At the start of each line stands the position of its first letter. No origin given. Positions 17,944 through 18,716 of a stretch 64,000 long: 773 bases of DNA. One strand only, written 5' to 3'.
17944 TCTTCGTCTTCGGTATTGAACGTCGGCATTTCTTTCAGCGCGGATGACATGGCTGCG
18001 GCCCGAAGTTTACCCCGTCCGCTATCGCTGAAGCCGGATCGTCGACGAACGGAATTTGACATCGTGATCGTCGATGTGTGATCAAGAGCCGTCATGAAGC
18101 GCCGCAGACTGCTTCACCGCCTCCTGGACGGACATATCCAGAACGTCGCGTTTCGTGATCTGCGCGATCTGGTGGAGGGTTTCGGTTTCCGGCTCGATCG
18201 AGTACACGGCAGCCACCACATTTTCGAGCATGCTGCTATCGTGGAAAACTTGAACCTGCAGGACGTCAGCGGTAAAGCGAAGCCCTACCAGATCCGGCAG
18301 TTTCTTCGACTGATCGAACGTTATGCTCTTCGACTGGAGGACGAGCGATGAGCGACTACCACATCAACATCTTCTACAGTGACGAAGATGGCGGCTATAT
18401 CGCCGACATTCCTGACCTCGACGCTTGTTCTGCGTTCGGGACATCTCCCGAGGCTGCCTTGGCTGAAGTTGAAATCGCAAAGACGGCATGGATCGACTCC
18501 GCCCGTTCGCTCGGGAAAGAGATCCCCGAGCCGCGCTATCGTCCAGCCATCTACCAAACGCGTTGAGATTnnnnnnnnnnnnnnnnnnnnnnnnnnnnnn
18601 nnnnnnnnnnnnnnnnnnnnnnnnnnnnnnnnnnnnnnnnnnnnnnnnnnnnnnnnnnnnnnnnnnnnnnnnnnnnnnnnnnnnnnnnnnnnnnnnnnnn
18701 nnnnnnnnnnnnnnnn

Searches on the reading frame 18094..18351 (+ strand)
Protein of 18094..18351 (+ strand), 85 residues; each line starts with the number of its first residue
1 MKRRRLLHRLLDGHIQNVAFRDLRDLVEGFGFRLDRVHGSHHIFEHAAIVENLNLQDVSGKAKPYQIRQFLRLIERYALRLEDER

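Call 8: search_protein_families(library=pfam, proteins=[window:18094-18351:+], max_evalue=0.01)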
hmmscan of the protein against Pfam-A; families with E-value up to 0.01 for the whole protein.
window:18094-18351:+ (85 aa): 1 family
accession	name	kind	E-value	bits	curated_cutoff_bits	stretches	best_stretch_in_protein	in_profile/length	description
PF07927.17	HicA_toxin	-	1.4e-06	28.7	27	1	20-72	1-54/58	HicA toxin of bacterial toxin-antitoxin,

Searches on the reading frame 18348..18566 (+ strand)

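Call 8: search_protein_families(library=pfam, proteins=[window:18348-18566:+], max_evalue=0.01)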
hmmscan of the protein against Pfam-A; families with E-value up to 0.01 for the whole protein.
window:18348-18566:+ (72 aa): 2 families
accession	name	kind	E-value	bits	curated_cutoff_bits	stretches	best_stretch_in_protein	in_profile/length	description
PF15919.11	HicB_lk_antitox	-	0.00015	22.4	27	1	4-63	1-59/123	HicB_like antitoxin of bacterial toxin-antitoxin system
PF21748.3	UPF0150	-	0.003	17.9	27.3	1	12-60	16-64/64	UPF0150-like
